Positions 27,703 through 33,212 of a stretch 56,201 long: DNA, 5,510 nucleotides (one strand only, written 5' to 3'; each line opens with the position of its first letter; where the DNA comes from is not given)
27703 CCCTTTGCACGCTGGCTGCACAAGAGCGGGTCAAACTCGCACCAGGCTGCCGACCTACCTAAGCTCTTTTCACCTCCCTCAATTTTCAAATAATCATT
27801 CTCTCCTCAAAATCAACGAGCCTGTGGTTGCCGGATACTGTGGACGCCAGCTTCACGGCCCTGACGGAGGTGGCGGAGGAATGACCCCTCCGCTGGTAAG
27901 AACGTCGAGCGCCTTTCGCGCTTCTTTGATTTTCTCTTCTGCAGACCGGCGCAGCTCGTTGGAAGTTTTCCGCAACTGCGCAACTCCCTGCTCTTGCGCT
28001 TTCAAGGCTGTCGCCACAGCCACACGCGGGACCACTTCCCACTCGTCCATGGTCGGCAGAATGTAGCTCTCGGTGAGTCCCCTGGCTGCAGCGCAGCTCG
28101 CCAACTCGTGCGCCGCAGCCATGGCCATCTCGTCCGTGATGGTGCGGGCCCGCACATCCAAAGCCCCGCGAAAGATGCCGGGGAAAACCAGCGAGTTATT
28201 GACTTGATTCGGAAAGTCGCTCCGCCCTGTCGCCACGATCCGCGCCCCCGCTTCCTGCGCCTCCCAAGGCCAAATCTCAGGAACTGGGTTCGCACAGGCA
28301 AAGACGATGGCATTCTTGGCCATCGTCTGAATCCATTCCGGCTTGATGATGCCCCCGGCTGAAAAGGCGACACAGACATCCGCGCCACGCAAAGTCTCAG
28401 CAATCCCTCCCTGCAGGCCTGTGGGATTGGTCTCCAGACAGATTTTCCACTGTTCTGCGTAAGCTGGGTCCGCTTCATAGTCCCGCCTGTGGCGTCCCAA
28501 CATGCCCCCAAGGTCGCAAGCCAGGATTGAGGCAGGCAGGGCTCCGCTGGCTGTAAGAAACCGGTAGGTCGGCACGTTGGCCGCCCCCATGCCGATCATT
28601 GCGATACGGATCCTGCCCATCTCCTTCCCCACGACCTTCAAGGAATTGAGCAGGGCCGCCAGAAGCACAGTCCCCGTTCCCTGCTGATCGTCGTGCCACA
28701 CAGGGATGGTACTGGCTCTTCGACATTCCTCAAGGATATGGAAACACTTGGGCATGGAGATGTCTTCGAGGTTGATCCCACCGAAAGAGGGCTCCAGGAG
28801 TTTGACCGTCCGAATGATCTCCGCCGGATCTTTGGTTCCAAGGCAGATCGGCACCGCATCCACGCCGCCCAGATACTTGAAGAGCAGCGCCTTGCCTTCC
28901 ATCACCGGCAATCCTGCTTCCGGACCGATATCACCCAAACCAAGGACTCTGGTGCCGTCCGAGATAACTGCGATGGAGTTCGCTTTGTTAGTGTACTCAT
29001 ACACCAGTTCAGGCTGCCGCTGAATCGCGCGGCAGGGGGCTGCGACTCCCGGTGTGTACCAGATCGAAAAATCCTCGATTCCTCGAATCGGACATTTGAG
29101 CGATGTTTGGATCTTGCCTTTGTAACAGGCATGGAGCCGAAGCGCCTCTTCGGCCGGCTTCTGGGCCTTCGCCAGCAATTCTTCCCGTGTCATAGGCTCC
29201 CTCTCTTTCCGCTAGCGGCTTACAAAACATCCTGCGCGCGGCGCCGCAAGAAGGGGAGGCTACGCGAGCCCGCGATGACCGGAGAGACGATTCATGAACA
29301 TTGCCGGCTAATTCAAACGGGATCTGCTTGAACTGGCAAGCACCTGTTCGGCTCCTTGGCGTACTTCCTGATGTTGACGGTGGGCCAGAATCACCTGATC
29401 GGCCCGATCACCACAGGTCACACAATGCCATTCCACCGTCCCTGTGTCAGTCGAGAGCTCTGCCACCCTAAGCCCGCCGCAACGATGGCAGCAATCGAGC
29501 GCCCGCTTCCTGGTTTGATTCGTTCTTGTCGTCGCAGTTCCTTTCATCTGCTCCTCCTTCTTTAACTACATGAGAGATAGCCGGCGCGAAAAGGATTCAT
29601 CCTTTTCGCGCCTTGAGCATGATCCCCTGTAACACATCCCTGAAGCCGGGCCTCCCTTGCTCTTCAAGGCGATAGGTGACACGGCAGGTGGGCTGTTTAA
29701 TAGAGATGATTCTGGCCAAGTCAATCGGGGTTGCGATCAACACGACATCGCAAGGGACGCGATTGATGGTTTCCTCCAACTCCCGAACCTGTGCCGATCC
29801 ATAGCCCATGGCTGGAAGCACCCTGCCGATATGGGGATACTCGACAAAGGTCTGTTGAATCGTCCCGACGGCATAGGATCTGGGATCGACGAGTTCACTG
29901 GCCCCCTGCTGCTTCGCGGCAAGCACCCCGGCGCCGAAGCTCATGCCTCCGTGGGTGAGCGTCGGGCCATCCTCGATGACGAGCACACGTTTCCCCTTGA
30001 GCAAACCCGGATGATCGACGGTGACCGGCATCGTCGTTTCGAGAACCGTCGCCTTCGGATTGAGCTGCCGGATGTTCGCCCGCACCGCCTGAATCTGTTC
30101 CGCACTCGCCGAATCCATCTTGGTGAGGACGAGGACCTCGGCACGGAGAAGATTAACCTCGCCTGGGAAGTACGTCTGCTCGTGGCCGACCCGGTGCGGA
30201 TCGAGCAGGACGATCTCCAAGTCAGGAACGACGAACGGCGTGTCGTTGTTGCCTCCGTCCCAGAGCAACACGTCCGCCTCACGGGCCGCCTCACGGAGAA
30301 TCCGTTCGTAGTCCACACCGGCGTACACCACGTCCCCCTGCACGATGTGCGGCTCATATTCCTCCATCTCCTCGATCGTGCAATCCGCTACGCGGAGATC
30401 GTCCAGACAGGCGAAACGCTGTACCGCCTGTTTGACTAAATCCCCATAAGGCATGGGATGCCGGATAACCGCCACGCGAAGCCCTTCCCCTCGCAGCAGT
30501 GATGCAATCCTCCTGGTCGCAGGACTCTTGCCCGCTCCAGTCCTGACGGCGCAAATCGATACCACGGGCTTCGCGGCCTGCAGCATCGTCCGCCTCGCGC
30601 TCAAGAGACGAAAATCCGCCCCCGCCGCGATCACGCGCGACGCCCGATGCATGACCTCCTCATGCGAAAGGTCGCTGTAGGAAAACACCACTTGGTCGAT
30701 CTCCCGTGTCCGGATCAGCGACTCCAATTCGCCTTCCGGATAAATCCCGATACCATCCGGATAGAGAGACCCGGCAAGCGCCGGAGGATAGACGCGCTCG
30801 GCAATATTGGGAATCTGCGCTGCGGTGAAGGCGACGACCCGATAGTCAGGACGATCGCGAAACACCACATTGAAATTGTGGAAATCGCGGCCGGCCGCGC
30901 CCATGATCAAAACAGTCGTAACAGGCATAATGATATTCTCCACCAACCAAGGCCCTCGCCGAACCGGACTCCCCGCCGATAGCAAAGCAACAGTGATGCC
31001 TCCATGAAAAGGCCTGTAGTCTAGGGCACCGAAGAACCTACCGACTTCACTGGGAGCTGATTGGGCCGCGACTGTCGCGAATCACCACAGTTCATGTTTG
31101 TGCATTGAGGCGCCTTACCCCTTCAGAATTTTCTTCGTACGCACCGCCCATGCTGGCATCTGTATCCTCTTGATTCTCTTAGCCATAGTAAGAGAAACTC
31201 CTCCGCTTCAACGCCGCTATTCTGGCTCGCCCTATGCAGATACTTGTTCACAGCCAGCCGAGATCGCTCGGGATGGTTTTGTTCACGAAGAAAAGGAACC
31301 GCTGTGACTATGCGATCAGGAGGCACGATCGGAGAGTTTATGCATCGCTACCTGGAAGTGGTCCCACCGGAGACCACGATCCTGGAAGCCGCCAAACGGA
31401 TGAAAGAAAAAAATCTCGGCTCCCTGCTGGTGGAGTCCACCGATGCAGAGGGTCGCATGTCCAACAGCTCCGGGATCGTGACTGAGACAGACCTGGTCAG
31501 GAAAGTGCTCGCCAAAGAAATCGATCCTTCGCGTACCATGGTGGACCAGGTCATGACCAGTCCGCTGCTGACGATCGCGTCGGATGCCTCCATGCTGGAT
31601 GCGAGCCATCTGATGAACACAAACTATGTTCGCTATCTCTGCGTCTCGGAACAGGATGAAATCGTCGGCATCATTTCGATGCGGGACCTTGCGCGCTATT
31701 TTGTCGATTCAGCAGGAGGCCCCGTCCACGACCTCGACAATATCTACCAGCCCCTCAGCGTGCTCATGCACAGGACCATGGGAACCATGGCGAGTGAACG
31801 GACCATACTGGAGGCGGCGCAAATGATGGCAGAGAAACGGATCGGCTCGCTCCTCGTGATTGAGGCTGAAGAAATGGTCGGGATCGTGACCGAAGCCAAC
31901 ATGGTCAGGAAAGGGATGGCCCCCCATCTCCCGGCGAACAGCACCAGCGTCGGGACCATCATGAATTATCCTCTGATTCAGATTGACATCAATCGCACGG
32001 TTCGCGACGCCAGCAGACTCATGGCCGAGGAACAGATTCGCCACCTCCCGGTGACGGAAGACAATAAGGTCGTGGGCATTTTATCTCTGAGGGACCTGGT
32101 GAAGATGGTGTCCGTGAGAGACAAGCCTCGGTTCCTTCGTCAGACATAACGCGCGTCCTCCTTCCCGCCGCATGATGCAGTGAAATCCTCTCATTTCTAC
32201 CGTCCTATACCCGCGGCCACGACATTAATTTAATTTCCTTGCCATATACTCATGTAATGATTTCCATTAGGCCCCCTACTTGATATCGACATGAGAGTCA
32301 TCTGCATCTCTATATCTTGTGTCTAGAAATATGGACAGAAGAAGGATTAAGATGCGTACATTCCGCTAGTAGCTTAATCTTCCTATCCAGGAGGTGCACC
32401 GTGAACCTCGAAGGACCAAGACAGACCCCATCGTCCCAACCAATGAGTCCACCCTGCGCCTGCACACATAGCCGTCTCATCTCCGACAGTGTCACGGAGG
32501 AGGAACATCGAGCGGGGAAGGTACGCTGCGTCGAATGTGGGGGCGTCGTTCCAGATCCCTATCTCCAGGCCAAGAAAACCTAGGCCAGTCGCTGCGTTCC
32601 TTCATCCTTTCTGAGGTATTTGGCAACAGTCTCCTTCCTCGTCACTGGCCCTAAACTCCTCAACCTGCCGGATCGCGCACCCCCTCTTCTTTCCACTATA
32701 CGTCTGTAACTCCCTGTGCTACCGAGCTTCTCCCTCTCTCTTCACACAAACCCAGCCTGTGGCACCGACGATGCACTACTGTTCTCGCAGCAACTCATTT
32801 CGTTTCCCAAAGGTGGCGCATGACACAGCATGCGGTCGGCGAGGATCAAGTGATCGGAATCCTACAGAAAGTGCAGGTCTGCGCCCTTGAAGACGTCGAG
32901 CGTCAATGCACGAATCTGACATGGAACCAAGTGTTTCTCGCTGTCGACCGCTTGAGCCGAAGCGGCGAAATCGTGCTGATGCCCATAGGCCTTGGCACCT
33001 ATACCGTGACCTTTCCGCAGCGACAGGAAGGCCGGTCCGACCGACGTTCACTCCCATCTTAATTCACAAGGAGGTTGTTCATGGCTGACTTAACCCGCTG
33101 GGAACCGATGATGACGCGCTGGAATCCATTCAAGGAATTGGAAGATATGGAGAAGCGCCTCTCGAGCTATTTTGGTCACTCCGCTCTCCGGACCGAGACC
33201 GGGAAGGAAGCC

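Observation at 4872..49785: Nine sigma-54-type -24/-12 promoter-like elements, nearly all in front of stress/dormancy/fermentation genes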

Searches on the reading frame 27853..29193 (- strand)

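Call 11: search_protein_families(library=pfam, proteins=[window:27853-29193:-])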
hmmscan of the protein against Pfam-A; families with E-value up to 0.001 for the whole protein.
window:27853-29193:- (446 aa): 2 families
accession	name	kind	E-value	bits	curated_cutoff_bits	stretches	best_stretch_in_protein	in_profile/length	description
PF00390.24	malic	-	2.7e-28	99.5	23.1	2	28-121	4-118/182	Malic enzyme, N-terminal domain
PF03949.21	Malic_M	-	1.3e-18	67.7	23.5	1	171-396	2-254/258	Malic enzyme, NAD binding domain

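Call 78: search_protein_families(library=ncbifam, proteins=[window:27853-29193:-], max_evalue=0.001)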
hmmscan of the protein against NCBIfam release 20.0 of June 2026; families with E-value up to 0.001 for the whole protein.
window:27853-29193:- (446 aa): 3 families
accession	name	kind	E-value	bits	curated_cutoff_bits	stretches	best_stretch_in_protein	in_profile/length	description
NF009501.0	PRK12861.1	subfamily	3.1e-92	309.9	1178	1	15-404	9-406/764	NADP-dependent malic enzyme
NF010052.0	PRK13529.1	subfamily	1.3e-30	106.5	326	1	140-419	244-550/564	oxaloacetate-decarboxylating malate dehydrogenase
NF041582.1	malolactic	exception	6.8e-17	61.3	850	2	330-410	441-521/536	malolactic enzyme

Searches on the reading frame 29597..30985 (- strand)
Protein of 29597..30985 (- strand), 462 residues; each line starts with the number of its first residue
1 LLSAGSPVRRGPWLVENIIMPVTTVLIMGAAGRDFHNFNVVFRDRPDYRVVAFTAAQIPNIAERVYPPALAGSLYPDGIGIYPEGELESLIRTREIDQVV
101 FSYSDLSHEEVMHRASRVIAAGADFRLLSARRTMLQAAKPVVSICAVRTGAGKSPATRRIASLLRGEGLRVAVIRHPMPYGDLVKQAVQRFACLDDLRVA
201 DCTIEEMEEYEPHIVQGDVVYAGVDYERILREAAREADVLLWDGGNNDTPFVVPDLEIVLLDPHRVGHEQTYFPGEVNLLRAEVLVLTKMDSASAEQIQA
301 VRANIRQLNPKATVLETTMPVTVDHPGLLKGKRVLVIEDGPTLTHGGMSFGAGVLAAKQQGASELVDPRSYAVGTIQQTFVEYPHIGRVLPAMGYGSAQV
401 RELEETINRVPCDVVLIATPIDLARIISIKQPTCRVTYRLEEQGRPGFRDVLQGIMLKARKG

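Call 11: search_protein_families(library=pfam, proteins=[window:29597-30985:-])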
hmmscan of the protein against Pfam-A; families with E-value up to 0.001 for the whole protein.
window:29597-30985:- (462 aa): 1 family
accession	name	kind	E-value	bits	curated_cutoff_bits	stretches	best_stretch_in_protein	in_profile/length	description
PF02606.20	LpxK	-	0.00035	20.2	27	0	118-299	11-188/328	Tetraacyldisaccharide-1-P 4'-kinase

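Call 20: find_related_loci(query=window:29597-30928:-, collection=genome_contigs, flank=10000)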
Query window:29597-30928:- (443 aa) in genome_contigs; peptide patterns used: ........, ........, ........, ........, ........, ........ (x = any residue, [..] = any of these).
600 stretches matched a pattern (row limit reached: there are more); 595 encode a relative of the query (tblastn E <= 1e-3); the best 80 are kept; 80 distinct loci.
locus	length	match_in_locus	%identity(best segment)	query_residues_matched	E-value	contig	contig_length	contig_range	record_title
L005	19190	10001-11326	83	1-442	0e+0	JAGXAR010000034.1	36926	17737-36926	MAG: Nitrospirae bacterium isolate REEB81 contig-150_1231, whole genome shotgun sequence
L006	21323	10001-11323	71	1-441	0e+0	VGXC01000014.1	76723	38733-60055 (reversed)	MAG: Nitrospira sp. isolate M_DeepCast_65m_m2_155 M_DeepCast_65m_m2_155_Ga0194120_10000465, whole genome shotgun sequenc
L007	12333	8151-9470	68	1-440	0e+0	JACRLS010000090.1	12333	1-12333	MAG: Nitrospirae bacterium isolate NC_groundwater_1887_Pr3_B-0.1um_61_7 SR2-18-B1_coassembly_105589, whole genome shotgu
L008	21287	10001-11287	64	6-434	0e+0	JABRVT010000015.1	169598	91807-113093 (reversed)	MAG: Candidatus Brocadia sp. isolate MAG-01r c_000000000027, whole genome shotgun sequence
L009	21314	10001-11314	64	6-443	0e+0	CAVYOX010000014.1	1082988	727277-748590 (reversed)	MAG: uncultured Acidobacteriaceae bacterium isolate MFD09222.bin.1.46 genome assembly, contig: contig_56129, whole genom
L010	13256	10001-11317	63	1-438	0e+0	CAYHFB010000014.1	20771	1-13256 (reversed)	MAG TPA_asm: uncultured candidatus Brocadiaceae bacterium isolate ERP119702_co1_214 genome assembly, contig: NODE_2767_l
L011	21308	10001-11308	63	6-440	0e+0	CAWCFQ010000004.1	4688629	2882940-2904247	MAG: uncultured Acidobacteriaceae bacterium isolate MFD01231.bin.1.98 genome assembly, contig: contig_6931, whole genome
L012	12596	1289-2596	63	6-440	0e+0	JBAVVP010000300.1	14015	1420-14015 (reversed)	MAG: Terriglobales bacterium isolate MFD02889_ilm_asm_bin16 k127_40951, whole genome shotgun sequence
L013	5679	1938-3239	62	1-434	0e+0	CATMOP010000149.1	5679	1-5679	MAG: uncultured Nitrospina sp. isolate SRR3967319_bin.10_MetaWRAP_v1.3_MAG genome assembly, contig: ERZ508525.4662, whol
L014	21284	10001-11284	65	6-433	0e+0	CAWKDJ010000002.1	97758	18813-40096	MAG: uncultured Acidobacteriaceae bacterium isolate MFD05512.bin.2.36 genome assembly, contig: contig_16651, whole genom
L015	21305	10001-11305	63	6-440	0e+0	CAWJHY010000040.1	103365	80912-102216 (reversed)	MAG: uncultured Acidobacteriota bacterium isolate MFD03323.bin.2.41 genome assembly, contig: contig_36696, whole genome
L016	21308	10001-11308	63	6-440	0e+0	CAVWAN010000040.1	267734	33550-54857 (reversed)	MAG: uncultured Acidobacteriaceae bacterium isolate MFD03726.bin.2.160 genome assembly, contig: contig_27465, whole geno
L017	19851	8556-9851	64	2-433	0e+0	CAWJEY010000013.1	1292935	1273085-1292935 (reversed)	MAG: uncultured Acidobacteriaceae bacterium isolate MFD09222.bin.1.241 genome assembly, contig: contig_68155, whole geno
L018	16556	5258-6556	61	2-434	0e+0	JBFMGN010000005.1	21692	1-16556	MAG: Spirochaetota bacterium isolate MAG298 MAG298_5, whole genome shotgun sequence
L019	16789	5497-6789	63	3-433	0e+0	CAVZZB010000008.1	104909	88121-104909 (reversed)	MAG: uncultured Acidobacteriaceae bacterium isolate MFD01828.bin.1.12 genome assembly, contig: contig_13343, whole genom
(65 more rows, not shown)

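Call 78: search_protein_families(library=ncbifam, proteins=[window:29597-30928:-], max_evalue=0.001)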
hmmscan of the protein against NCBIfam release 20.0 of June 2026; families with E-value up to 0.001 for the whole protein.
window:29597-30928:- (443 aa): 0 families

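Call 87: search_solved_structures(query=window:29597-30928:-, max_evalue=0.001)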
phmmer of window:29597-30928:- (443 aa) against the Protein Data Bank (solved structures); distinct sequences matched with E-value up to 0.001: 0.

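Call 88: search_solved_structures(query=window:29597-30928:-, max_evalue=10)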
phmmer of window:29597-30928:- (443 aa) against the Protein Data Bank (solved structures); distinct sequences matched with E-value up to 10: 12.
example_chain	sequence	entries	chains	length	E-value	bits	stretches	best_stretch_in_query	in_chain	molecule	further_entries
9sxb_A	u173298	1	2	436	0.0018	20.7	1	215-322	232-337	Cyclic 2,3-diphosphoglycerate synthetase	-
8oru_AAA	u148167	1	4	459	0.046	16.1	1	217-327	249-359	Cyclic 2,3-diphosphoglycerate synthetase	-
8ork_AAA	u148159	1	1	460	0.046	16.1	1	217-327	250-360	Cyclic 2,3-diphosphoglycerate synthetase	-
7b5h_AJ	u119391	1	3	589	0.58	12.4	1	192-329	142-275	All3320 protein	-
5m05_A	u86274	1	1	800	1.1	11.5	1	110-176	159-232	Myosin-11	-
5t45_A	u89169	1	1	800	1.1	11.5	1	110-176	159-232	Myosin-11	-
5afv_A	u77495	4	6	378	1.6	10.9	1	52-91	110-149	CHOLINE KINASE ALPHA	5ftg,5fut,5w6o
3zm9_A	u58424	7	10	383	1.7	10.9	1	52-91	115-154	CHOLINE KINASE ALPHA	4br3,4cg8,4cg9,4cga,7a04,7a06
7nb1_AAA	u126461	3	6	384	1.7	10.9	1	52-91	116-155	Choline kinase alpha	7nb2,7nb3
3f2r_A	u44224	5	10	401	1.8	10.8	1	52-91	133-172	Choline kinase alpha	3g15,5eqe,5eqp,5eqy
2i7q_A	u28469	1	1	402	1.8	10.8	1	52-91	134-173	Choline kinase alpha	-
2cko_A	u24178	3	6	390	1.8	10.8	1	52-91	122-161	CHOLINE KINASE ALPHA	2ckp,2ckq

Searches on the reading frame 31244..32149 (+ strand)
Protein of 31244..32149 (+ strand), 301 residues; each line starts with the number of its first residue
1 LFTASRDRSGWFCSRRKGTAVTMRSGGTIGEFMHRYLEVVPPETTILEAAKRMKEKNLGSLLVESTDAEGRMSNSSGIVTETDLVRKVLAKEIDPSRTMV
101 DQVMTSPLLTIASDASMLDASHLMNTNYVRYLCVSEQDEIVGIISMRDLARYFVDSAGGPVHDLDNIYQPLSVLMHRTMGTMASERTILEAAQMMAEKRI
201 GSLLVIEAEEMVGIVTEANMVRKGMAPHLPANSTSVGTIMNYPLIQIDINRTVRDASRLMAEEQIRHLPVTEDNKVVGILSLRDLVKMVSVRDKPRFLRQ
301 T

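Call 11: search_protein_families(library=pfam, proteins=[window:31244-32149:+])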
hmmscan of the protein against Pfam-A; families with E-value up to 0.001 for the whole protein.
window:31244-32149:+ (301 aa): 2 families
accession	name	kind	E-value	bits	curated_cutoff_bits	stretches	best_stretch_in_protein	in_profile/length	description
PF00571.33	CBS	-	3.6e-45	152.5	24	4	236-289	1-55/57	CBS domain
PF02457.21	DAC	-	0.00011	22.1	27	0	190-263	2-69/119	DisA bacterial checkpoint controller nucleotide-binding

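Call 17: find_encoding_contigs(protein=window:31244-32149:+, flank=10000, max_places=6)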
Protein window:31244-32149:+ (301 aa): no gene with exactly this product is on record in the collection.

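Call 35: find_related_loci(query=window:31310-32149:+, collection=metagenome_contigs, flank=10000)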
Query window:31310-32149:+ (279 aa) in metagenome_contigs; peptide patterns used: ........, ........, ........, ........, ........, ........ (x = any residue, [..] = any of these).
231 stretches matched a pattern; 49 encode a relative of the query (tblastn E <= 1e-3); 49 distinct loci.
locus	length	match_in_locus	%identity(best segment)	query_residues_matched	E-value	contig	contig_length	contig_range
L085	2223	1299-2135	100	1-279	0e+0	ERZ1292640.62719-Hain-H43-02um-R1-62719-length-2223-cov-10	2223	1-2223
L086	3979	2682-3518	89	1-279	1e-171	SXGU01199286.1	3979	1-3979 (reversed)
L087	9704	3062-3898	84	1-279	7e-156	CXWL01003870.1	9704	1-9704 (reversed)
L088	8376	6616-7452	78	1-279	2e-146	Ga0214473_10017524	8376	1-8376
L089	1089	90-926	77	1-279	4e-160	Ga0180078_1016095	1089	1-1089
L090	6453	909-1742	78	2-279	1e-145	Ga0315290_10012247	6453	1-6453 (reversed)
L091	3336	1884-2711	78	4-279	1e-149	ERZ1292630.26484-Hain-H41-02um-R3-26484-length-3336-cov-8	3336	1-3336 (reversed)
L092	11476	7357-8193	74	1-279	1e-140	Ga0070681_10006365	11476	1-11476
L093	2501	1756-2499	69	1-267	2e-117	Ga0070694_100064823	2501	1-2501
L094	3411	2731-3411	71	1-267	1e-106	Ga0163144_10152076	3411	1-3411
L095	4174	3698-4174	81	1-265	5e-85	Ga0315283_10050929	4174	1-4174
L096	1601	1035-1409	36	6-256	5e-18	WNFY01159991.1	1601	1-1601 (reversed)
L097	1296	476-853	37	18-265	1e-16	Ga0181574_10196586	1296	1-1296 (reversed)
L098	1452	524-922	35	6-274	5e-15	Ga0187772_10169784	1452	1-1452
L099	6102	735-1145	35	7-264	2e-13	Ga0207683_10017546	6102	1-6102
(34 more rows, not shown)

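Call 78: search_protein_families(library=ncbifam, proteins=[window:31310-32149:+], max_evalue=0.001)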
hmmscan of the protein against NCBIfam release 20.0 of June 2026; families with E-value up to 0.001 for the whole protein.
window:31310-32149:+ (279 aa): 22 families
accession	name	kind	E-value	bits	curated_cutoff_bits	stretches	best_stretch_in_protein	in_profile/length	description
NF041552.1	TF_PrdR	equivalog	2e-23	82.6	795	2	152-267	11-125/577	sigma-54 dependent transcriptional regulator PrdR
NF011447.0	PRK14869.2-3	equivalog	2e-19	69.6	522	2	214-267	70-124/540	putative manganese-dependent inorganic diphosphatase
TIGR01302.1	IMP_dehydrog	equivalog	1.2e-17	63.9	481.5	2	17-129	92-198/450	IMP dehydrogenase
TIGR00393.1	kpsF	subfamily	2.4e-17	63.4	203.7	2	152-258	160-267/268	KpsF/GutQ family sugar-phosphate isomerase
NF008141.0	PRK10892.1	equivalog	8.1e-16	58.2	505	1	17-129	218-324/328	arabinose-5-phosphate isomerase KdsD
NF011443.0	PRK14869.1-5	equivalog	5.6e-15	54.8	335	2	75-135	68-129/546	putative manganese-dependent inorganic diphosphatase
NF011442.0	PRK14869.1-4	equivalog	2e-14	53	400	1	81-134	75-129/543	putative manganese-dependent inorganic diphosphatase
NF011440.0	PRK14869.1-2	equivalog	9.5e-14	50.9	746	1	75-149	66-137/541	putative manganese-dependent inorganic diphosphatase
NF053704.1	TransRegCcpNBacil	equivalog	1.6e-12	47.2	260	1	75-200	74-200/208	transcriptional regulator CcpN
NF011449.0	PRK14869.2-5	equivalog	3.1e-12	46.3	411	1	71-199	62-202/451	putative manganese-dependent inorganic diphosphatase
NF053603.1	HhpR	exception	7.6e-12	45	520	0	214-267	224-278/282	CBS domain-containing high hydrostatic pressure regulator HhpR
NF041569.1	A-tRNAntase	equivalog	3.2e-11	42.2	1440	1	26-128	255-361/880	A-adding tRNA nucleotidyltransferase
TIGR01137.1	cysta_beta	equivalog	3.5e-11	42.4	510.25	2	159-267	350-456/457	cystathionine beta-synthase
TIGR01186.1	proV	subfamily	1.6e-09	37.4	326.6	1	153-268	248-358/363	betaine/proline/choline family ABC transporter ATP-binding protein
NF053863.1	DS11_antiphage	equivalog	3.9e-09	36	260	0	17-134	87-195/305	CBS domain-containing anti-phage protein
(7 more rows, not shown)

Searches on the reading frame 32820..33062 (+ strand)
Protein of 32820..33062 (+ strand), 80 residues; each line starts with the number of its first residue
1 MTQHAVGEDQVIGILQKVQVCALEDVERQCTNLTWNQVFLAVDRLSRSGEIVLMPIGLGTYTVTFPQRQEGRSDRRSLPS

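Call 11: search_protein_families(library=pfam, proteins=[window:32820-33062:+])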
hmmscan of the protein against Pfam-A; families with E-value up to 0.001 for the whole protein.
window:32820-33062:+ (80 aa): 0 families

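Call 77: search_protein_families(library=pfam, proteins=[window:32820-33062:+], max_evalue=0.01)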
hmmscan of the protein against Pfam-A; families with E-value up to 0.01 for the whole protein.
window:32820-33062:+ (80 aa): 0 families

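Call 78: search_protein_families(library=ncbifam, proteins=[window:32820-33062:+], max_evalue=0.001)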
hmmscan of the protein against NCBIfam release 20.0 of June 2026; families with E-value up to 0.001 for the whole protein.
window:32820-33062:+ (80 aa): 0 families

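Call 86: search_solved_structures(query=window:32820-33062:+, max_evalue=10)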
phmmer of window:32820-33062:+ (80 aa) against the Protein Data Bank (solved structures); distinct sequences matched with E-value up to 10: 1.
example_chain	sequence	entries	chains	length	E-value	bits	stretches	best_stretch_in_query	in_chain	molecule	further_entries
8ufd_A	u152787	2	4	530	1.7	12.1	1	31-68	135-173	Integral membrane efflux protein EFPA | Efflux pump A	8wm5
